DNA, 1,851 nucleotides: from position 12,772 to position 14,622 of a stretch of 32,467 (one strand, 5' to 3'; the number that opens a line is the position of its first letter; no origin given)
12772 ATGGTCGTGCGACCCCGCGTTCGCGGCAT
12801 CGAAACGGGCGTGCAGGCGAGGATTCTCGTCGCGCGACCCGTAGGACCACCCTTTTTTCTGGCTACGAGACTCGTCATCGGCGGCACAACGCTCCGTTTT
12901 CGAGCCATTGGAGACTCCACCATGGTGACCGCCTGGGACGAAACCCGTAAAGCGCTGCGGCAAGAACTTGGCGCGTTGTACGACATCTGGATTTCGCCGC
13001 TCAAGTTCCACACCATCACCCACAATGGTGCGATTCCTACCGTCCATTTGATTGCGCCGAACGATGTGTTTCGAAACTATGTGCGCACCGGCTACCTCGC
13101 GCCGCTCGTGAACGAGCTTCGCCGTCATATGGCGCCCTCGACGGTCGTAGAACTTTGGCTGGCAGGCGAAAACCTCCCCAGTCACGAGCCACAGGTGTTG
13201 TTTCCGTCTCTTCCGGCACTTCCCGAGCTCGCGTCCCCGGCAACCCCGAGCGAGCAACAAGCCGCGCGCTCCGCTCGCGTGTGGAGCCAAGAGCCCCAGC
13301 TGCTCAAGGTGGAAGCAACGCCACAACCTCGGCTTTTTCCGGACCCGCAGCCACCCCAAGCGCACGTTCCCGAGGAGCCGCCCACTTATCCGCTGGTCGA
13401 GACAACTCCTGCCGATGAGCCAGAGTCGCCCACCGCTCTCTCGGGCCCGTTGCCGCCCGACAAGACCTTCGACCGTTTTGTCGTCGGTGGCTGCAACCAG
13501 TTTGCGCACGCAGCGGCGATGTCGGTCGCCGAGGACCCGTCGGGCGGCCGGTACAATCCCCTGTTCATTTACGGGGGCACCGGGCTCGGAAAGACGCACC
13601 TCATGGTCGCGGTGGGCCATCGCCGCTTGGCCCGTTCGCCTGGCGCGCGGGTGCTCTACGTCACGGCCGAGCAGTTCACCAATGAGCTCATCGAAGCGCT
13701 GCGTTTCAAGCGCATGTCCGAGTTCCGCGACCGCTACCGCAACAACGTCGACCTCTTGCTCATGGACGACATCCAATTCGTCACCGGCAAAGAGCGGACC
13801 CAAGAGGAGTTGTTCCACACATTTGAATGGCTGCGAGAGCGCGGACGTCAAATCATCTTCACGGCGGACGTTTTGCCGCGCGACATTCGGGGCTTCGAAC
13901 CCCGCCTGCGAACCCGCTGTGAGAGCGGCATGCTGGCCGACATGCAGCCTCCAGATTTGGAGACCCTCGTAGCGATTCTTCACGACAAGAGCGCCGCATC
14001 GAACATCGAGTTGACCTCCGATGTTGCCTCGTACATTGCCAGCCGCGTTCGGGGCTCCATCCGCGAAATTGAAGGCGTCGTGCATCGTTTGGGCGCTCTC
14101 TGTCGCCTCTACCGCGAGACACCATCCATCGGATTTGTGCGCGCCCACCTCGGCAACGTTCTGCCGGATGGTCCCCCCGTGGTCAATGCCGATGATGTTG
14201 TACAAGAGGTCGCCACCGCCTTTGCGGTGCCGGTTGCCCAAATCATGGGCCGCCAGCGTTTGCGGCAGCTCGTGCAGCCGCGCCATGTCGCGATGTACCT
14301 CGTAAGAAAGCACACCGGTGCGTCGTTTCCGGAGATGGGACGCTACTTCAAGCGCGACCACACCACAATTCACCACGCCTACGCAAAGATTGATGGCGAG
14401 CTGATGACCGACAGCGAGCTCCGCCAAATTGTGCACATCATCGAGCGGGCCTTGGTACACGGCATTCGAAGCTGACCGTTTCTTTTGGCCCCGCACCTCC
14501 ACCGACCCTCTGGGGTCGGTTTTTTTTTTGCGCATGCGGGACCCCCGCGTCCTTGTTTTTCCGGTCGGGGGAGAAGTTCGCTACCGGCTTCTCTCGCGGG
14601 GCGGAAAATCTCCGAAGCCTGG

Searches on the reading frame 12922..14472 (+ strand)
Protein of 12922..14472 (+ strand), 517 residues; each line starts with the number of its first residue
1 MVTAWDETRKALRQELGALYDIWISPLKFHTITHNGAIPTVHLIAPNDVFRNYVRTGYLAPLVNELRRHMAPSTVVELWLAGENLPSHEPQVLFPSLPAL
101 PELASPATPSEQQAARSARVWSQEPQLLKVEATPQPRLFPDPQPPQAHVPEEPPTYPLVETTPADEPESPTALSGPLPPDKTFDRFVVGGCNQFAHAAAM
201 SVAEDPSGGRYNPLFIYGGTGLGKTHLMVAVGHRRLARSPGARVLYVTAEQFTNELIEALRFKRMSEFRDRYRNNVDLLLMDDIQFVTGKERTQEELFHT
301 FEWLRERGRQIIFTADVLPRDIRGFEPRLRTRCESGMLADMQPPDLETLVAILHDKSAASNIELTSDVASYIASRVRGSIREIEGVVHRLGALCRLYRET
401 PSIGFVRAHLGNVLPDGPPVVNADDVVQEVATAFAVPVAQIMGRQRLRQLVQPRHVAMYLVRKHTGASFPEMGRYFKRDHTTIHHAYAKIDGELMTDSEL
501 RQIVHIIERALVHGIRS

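Call 10: find_related_loci(query=window:12922-14472:+, collection=genome_contigs, flank=4000)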
Query window:12922-14472:+ (517 aa) in genome_contigs; peptide patterns used: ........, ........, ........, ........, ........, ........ (x = any residue, [..] = any of these).
162 stretches matched a pattern; 34 encode a relative of the query (tblastn E <= 1e-3); 34 distinct loci.
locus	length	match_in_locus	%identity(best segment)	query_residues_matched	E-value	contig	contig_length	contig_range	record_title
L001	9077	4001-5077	43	160-513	3e-94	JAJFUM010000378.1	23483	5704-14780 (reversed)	MAG: Deltaproteobacteria bacterium isolate bin.454 k141_2010685, whole genome shotgun sequence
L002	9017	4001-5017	44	177-515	3e-92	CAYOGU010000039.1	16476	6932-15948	MAG TPA_asm: uncultured Syntrophus sp. isolate binchicken_co265_2 genome assembly, contig: NODE_5587_length_16476_cov_5.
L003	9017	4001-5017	45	172-511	2e-91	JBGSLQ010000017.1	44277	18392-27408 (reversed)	MAG: Desulfomonilaceae bacterium isolate JTS-AC162 k141_198237, whole genome shotgun sequence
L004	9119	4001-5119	43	141-511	8e-91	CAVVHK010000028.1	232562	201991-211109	MAG: uncultured delta proteobacterium isolate MFD01689.bin.2.77 genome assembly, contig: contig_29227, whole genome shot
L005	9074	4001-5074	42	153-509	5e-90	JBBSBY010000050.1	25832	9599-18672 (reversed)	MAG: Desulfomonilales bacterium isolate La6_metabat2.214 La6_metabat2.214_K_385012_L_25832_cov_82.0000, whole genome sho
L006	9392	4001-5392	35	5-511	9e-90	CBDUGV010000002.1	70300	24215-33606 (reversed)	MAG TPA_asm: uncultured Bdellovibrionales bacterium isolate SRR22808126_binner123_Refined_35 genome assembly, contig: ER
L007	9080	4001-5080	42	148-511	7e-89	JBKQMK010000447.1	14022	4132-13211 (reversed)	MAG: Desulfomonilaceae bacterium isolate LABRr1A1B1C__bin_124 LABRr1A1B1C_000000212184, whole genome shotgun sequence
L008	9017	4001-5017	44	172-511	1e-88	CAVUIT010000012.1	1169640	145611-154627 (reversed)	MAG: uncultured delta proteobacterium isolate MFD01872.bin.2.115 genome assembly, contig: contig_67240, whole genome sho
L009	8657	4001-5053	41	159-514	2e-88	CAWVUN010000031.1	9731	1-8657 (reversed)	MAG TPA_asm: uncultured bacterium isolate ERR3589563_binner13_82 genome assembly, contig: ERZ7462600.6563, whole genome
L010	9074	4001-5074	43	149-511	2e-87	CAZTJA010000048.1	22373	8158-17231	MAG TPA_asm: uncultured Syntrophaceae bacterium isolate SRP242652_co2_187 genome assembly, contig: NODE_2599_length_2237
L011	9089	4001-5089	43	127-508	1e-87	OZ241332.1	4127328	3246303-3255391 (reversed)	MAG: uncultured Candidatus Binatia bacterium isolate ce7e85d1-9959-44a0-99a7-1c122dec4f51 genome assembly, chromosome: 1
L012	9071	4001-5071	39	148-505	4e-86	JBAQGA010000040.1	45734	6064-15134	MAG: Candidatus Aminicenantales bacterium isolate MFD06995_ilm_asm_bin14 k127_73007, whole genome shotgun sequence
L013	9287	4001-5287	37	5-500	7e-86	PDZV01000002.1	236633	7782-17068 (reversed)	MAG: Magnetococcales bacterium WMHbinv6 scaffold2, whole genome shotgun sequence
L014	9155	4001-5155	43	103-508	1e-85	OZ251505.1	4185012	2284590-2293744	MAG: uncultured Candidatus Binatia bacterium isolate 3702f2bb-6743-416a-8e02-efa82259b27a genome assembly, chromosome: 1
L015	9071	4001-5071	39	148-505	2e-85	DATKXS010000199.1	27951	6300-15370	MAG TPA_asm: Candidatus Desulfaltia sp. isolate SMAG_U14198 k141_3066691, whole genome shotgun sequence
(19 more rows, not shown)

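Call 13: find_homologous_proteins(query=window:12922-14472:+)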
Query window:12922-14472:+ (517 aa): 7996 proteins with E <= 0.001 among 8000 candidates; the best 120 are listed.
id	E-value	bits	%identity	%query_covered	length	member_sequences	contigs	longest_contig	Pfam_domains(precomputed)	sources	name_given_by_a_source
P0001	0.0e+0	1180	100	100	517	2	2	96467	PF11638.14,PF01695.24,PF00308.25,PF08299.18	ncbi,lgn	-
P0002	3.0e-197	675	60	99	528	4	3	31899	PF01695.24,PF00308.25,PF08299.18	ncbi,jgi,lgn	jgi:chromosomal replication initiator protein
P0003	1.8e-196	672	61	99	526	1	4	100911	PF11638.14,PF01695.24,PF00308.25,PF08299.18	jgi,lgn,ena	-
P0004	5.0e-195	668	59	99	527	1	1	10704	PF11638.14,PF01695.24,PF00308.25,PF08299.18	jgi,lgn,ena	-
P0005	8.2e-195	667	59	99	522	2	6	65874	PF11638.14,PF00308.25,PF08299.18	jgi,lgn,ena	-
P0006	7.6e-192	657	55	99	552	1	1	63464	PF11638.14,PF00308.25,PF08299.18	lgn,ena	-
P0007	1.5e-185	636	-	-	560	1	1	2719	PF13173.13,PF11638.14,PF01695.24,PF00308.25,PF08299.18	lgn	-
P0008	1.1e-183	630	58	99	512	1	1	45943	PF11638.14,PF01695.24,PF00308.25,PF08299.18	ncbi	-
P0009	9.4e-183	627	58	99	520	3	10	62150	PF11638.14,PF01695.24,PF00308.25,PF08299.18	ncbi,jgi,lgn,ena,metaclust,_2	metaclust:\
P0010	1.3e-180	620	58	99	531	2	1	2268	PF11638.14,PF01695.24,PF00308.25,PF08299.18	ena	-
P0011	2.0e-179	616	56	99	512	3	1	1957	PF22688.3,PF01695.24,PF00308.25,PF08299.18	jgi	jgi:chromosomal replication initiator protein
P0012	3.8e-179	615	56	99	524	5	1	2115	PF11638.14,PF01695.24,PF00308.25,PF08299.18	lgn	-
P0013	1.7e-177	610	55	99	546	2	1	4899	PF11638.14,PF01695.24,PF00308.25,PF08299.18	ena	-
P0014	1.0e-169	584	78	63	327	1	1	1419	PF01695.24,PF00308.25,PF08299.18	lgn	-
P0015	5.3e-164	565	55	91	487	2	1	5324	PF13173.13,PF01695.24,PF00308.25,PF08299.18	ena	-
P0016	4.5e-152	526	63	65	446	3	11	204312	PF11638.14,PF00308.25,PF08299.18,PF00004.36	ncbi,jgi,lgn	jgi:chromosomal replication initiator protein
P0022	1.3e-147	511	50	99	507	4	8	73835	PF13173.13,PF11638.14,PF00308.25,PF08299.18,PF00004.36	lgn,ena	-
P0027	9.1e-143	495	59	67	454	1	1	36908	PF13173.13,PF11638.14,PF22688.3,PF00308.25,PF08299.18,PF00004.36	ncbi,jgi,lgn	ncbi:MAG: chromosomal replication initiator protein [Myxococcota bacterium]|jgi:chromosomal replicat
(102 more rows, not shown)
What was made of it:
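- Closest known: High-GC Actinobacterial origins. Different: Different phylum; the nearest named relatives here are Myxococcota MAGs (call 13).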

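Call 15: find_encoding_contigs(protein=P0003, flank=4000, max_places=2)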
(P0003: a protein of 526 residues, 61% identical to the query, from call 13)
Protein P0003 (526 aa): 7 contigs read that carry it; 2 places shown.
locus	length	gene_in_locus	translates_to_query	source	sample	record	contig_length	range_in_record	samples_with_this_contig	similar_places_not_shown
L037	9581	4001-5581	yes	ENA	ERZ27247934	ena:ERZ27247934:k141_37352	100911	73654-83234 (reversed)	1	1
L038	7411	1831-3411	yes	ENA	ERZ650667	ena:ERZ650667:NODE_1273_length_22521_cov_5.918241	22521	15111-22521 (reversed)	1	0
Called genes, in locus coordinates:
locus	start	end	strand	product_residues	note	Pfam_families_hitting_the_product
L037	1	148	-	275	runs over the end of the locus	PF01424:R3H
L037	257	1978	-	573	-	PF14849:YidC_periplas, PF02096:60KD_IMP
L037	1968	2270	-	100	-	PF01809:YidD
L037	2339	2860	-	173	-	PF00825:Ribonuclease_P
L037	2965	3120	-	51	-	PF00468:Ribosomal_L34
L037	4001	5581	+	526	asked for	PF11638:DnaA_N, PF00308:Bac_DnaA, PF01695:IstB_IS21 (weak), PF08299:Bac_DnaA_C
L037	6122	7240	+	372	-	PF00712:DNA_pol3_beta, PF02767:DNA_pol3_beta_2, PF02768:DNA_pol3_beta_3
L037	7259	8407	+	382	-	PF02463:SMC_N, PF13304:AAA_21 (faint)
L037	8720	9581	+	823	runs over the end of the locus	PF02518:HATPase_c, PF00204:DNA_gyraseB, PF01751:Toprim, PF21249:GyrB_hook, PF00986:DNA_gyraseB_C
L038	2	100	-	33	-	?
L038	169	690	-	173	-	PF00825:Ribonuclease_P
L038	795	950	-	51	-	PF00468:Ribosomal_L34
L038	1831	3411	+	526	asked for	PF11638:DnaA_N, PF00308:Bac_DnaA, PF01695:IstB_IS21 (weak), PF08299:Bac_DnaA_C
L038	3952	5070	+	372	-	PF00712:DNA_pol3_beta, PF02767:DNA_pol3_beta_2, PF02768:DNA_pol3_beta_3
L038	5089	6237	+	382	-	PF02463:SMC_N, PF13304:AAA_21 (faint)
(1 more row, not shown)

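Call 16: find_encoding_contigs(protein=P0002, flank=4000, max_places=2)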
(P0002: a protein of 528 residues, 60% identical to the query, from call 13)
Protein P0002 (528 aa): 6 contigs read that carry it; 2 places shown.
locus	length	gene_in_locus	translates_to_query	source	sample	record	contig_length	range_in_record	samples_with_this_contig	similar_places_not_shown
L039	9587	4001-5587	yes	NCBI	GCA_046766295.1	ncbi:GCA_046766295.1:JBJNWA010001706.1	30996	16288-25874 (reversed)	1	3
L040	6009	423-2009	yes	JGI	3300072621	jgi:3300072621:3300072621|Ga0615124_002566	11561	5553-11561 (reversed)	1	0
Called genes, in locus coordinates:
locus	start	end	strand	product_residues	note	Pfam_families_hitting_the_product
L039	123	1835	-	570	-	PF14849:YidC_periplas, PF02096:60KD_IMP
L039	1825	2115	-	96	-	PF01809:YidD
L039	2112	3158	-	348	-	PF00825:Ribonuclease_P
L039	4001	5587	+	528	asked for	PF00308:Bac_DnaA, PF01695:IstB_IS21 (weak), PF08299:Bac_DnaA_C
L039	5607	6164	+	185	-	-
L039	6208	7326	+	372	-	PF00712:DNA_pol3_beta, PF02767:DNA_pol3_beta_2, PF02768:DNA_pol3_beta_3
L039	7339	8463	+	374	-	PF02463:SMC_N, PF13304:AAA_21 (faint)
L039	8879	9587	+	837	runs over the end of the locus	PF02518:HATPase_c, PF00204:DNA_gyraseB, PF01751:Toprim, PF21249:GyrB_hook, PF00986:DNA_gyraseB_C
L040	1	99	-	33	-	?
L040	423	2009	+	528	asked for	PF00308:Bac_DnaA, PF01695:IstB_IS21 (weak), PF08299:Bac_DnaA_C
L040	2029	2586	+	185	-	-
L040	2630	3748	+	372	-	PF00712:DNA_pol3_beta, PF02767:DNA_pol3_beta_2, PF02768:DNA_pol3_beta_3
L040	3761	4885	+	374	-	PF02463:SMC_N, PF13304:AAA_21 (faint)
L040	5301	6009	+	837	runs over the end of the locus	PF02518:HATPase_c, PF00204:DNA_gyraseB, PF01751:Toprim, PF21249:GyrB_hook, PF00986:DNA_gyraseB_C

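Call 17: find_encoding_contigs(protein=P0005, flank=4000, max_places=2)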
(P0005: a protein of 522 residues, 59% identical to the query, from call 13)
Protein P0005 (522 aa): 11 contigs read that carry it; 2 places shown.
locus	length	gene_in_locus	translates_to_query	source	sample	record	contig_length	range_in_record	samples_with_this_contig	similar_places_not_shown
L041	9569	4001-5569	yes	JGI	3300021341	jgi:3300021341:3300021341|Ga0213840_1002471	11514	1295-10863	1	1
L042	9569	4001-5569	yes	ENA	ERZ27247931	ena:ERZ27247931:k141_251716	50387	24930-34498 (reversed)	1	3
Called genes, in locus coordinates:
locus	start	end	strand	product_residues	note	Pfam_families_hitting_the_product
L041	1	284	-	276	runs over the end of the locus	PF13083:KH_KhpA-B (faint), PF01424:R3H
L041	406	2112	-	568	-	PF14849:YidC_periplas, PF02096:60KD_IMP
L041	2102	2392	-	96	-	PF01809:YidD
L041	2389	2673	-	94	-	PF00825:Ribonuclease_P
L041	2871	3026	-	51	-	PF00468:Ribosomal_L34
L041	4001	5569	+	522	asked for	PF11638:DnaA_N, PF00308:Bac_DnaA, PF08299:Bac_DnaA_C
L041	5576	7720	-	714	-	PF00069:Pkinase, PF07714:PK_Tyr_Ser-Thr, PF07719:TPR_2 (faint), PF13374:TPR_10 (faint), PF13424:TPR_12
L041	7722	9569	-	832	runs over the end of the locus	?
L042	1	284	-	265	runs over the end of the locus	PF13083:KH_KhpA-B (faint), PF01424:R3H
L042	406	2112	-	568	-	PF14849:YidC_periplas, PF02096:60KD_IMP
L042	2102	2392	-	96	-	PF01809:YidD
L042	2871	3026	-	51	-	PF00468:Ribosomal_L34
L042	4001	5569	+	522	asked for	PF11638:DnaA_N, PF00308:Bac_DnaA, PF08299:Bac_DnaA_C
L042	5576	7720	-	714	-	PF00069:Pkinase, PF07714:PK_Tyr_Ser-Thr, PF07719:TPR_2 (faint), PF13374:TPR_10 (faint), PF13424:TPR_12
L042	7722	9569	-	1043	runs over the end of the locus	PF00069:Pkinase, PF01636:APH (faint), PF03109:ABC1 (faint), PF07714:PK_Tyr_Ser-Thr, PF06293:Kdo (faint), PF00069:Pkinase, PF07714:PK_Tyr_Ser-Thr, PF13424:TPR_12, +2 more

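Call 21: list_cluster_members(proteins=[P0001, P0002, P0003, P0008])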
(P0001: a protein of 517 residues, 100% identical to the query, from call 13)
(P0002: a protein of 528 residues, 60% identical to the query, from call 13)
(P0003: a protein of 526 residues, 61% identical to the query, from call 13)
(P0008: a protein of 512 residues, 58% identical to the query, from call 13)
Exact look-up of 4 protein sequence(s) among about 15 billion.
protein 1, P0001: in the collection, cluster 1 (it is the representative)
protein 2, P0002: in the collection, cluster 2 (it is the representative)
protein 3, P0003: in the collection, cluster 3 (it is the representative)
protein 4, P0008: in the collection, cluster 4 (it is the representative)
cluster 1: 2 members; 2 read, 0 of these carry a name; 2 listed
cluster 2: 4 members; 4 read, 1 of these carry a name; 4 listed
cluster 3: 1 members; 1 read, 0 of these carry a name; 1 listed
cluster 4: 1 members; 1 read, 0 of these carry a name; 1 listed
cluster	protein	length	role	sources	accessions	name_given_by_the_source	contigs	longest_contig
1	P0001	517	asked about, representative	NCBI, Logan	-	-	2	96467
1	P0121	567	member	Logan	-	-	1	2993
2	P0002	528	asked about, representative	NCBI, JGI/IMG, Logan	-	chromosomal replication initiator protein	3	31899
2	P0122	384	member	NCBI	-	-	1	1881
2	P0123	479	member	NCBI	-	-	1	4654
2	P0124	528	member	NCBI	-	-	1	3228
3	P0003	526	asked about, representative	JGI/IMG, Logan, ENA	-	-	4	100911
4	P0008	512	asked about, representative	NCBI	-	-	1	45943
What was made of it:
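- Tried and rejected: Cluster look-ups gave no organism name (call 21).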

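Call 22: find_encoding_contigs(protein=P0006, flank=4000, max_places=1)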
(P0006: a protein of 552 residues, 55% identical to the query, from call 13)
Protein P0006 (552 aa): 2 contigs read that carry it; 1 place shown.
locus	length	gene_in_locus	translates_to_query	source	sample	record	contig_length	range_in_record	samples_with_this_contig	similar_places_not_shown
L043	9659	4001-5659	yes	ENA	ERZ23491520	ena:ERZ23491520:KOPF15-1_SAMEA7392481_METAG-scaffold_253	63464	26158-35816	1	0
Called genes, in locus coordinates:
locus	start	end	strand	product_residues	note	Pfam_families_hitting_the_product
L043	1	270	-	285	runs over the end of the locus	-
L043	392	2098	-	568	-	PF14849:YidC_periplas, PF02096:60KD_IMP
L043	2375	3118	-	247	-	PF00825:Ribonuclease_P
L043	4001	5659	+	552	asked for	PF11638:DnaA_N, PF00308:Bac_DnaA, PF08299:Bac_DnaA_C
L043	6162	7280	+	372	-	PF00712:DNA_pol3_beta, PF02767:DNA_pol3_beta_2, PF02768:DNA_pol3_beta_3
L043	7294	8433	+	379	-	PF02463:SMC_N, PF13304:AAA_21 (faint)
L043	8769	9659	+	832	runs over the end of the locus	PF02518:HATPase_c, PF00204:DNA_gyraseB, PF01751:Toprim, PF21249:GyrB_hook, PF00986:DNA_gyraseB_C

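Call 23: find_encoding_contigs(protein=P0008, flank=4000, max_places=1)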
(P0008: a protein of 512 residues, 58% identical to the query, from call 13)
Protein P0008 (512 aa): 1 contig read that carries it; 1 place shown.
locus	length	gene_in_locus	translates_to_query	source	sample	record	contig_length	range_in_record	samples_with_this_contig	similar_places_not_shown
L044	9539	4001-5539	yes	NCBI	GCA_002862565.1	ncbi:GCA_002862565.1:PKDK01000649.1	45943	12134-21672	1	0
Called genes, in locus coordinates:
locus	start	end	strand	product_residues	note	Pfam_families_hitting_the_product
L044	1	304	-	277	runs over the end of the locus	PF01424:R3H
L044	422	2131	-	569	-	PF14849:YidC_periplas, PF02096:60KD_IMP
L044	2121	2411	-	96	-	PF01809:YidD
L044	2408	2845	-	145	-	PF00825:Ribonuclease_P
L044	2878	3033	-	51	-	PF00468:Ribosomal_L34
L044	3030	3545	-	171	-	-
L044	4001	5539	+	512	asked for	PF11638:DnaA_N (weak), PF00308:Bac_DnaA, PF01695:IstB_IS21 (weak), PF08299:Bac_DnaA_C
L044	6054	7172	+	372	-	PF00712:DNA_pol3_beta, PF02767:DNA_pol3_beta_2, PF02768:DNA_pol3_beta_3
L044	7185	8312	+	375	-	PF02463:SMC_N, PF13304:AAA_21 (faint)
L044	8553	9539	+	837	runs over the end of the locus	PF02518:HATPase_c, PF00204:DNA_gyraseB, PF01751:Toprim, PF21249:GyrB_hook, PF00986:DNA_gyraseB_C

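Call 24: find_encoding_contigs(protein=P0009, flank=4000, max_places=1)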
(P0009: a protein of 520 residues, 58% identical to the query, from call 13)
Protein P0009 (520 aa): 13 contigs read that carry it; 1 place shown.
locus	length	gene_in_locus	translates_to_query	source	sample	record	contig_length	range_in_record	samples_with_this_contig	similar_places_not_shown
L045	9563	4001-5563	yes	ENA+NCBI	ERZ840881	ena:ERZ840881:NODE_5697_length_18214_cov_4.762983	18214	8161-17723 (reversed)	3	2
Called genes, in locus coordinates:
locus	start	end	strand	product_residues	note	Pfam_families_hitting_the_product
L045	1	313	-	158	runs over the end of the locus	-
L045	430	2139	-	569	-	PF14849:YidC_periplas, PF02096:60KD_IMP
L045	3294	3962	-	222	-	-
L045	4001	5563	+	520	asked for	PF11638:DnaA_N (weak), PF01695:IstB_IS21 (weak), PF00308:Bac_DnaA, PF08299:Bac_DnaA_C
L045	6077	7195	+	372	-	PF00712:DNA_pol3_beta, PF02767:DNA_pol3_beta_2, PF02768:DNA_pol3_beta_3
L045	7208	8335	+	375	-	PF02463:SMC_N, PF13304:AAA_21 (faint)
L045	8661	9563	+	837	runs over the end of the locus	PF02518:HATPase_c, PF00204:DNA_gyraseB, PF01751:Toprim, PF21249:GyrB_hook, PF00986:DNA_gyraseB_C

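Call 25: find_encoding_contigs(protein=P0004, flank=4000, max_places=1)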
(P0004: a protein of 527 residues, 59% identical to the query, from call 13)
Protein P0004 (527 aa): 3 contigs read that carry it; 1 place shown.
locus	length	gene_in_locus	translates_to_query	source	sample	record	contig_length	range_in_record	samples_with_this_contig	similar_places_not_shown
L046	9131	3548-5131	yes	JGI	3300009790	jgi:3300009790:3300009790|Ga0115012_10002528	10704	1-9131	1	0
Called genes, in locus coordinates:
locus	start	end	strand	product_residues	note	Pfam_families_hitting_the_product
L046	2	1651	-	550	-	?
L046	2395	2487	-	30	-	PF00468:Ribosomal_L34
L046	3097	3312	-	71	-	-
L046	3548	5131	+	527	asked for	PF11638:DnaA_N, PF00308:Bac_DnaA, PF01695:IstB_IS21 (weak), PF08299:Bac_DnaA_C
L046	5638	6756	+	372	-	PF00712:DNA_pol3_beta, PF02767:DNA_pol3_beta_2, PF02768:DNA_pol3_beta_3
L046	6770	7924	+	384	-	PF02463:SMC_N, PF13304:AAA_21 (faint)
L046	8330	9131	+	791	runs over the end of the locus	?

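Call 55: find_encoding_contigs(protein=P0016, flank=3000, max_places=1)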
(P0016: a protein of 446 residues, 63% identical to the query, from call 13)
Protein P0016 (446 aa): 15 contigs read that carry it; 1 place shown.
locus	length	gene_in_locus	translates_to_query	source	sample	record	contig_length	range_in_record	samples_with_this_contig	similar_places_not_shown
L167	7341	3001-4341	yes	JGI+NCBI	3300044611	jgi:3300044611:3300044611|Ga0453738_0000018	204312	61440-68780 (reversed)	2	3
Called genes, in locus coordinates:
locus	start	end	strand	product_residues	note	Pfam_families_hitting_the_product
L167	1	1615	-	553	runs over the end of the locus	PF14849:YidC_periplas, PF02096:60KD_IMP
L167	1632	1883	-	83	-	PF01809:YidD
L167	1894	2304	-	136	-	PF00825:Ribonuclease_P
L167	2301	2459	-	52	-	PF00468:Ribosomal_L34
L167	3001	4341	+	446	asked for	PF11638:DnaA_N, PF00308:Bac_DnaA, PF00004:AAA (weak), PF08299:Bac_DnaA_C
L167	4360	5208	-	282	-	PF00950:ABC-3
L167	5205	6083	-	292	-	PF00005:ABC_tran, PF02463:SMC_N (faint), PF13304:AAA_21 (faint)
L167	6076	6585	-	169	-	-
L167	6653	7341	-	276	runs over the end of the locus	-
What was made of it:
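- Two relatives, L041 and L167, lack dnaN next to dnaA, so the dnaA-oriC linkage is not universal in this clade (calls 17, 55). Two relatives have rearranged dnaA neighbourhoods (calls 17, 55).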

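Call 56: find_encoding_contigs(protein=P0022, flank=3000, max_places=1)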
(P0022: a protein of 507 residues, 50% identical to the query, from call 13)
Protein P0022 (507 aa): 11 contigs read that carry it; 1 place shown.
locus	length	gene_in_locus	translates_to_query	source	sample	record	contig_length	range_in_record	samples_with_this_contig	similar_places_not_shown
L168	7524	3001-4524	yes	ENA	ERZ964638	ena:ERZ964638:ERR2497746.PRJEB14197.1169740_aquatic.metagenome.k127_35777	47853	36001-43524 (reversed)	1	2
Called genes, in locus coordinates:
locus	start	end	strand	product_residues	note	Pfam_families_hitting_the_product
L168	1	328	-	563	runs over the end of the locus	PF14849:YidC_periplas, PF02096:60KD_IMP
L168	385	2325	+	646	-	-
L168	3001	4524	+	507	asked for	PF11638:DnaA_N, PF00308:Bac_DnaA, PF13173:AAA_14 (faint), PF00004:AAA, PF08299:Bac_DnaA_C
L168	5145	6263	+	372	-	PF00712:DNA_pol3_beta, PF02767:DNA_pol3_beta_2, PF02768:DNA_pol3_beta_3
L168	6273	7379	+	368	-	PF02463:SMC_N, PF13304:AAA_21 (faint)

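Call 57: find_encoding_contigs(protein=P0027, flank=3000, max_places=1)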
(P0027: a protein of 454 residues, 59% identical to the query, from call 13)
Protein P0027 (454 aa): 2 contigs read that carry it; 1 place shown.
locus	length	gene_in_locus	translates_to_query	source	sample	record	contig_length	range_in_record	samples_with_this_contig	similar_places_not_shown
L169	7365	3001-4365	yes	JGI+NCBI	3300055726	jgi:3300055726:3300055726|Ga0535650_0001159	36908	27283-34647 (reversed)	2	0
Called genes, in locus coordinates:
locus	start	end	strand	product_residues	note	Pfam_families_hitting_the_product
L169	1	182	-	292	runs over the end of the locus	-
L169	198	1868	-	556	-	PF14849:YidC_periplas, PF02096:60KD_IMP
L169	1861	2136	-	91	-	PF01809:YidD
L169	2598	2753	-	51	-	PF00468:Ribosomal_L34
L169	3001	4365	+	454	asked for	PF11638:DnaA_N, PF00308:Bac_DnaA, PF00004:AAA (weak), PF13173:AAA_14 (faint), PF22688:Hda_lid (faint), PF08299:Bac_DnaA_C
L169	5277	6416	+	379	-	PF00712:DNA_pol3_beta, PF02767:DNA_pol3_beta_2, PF02768:DNA_pol3_beta_3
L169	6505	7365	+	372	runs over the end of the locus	PF02463:SMC_N, PF13304:AAA_21 (faint)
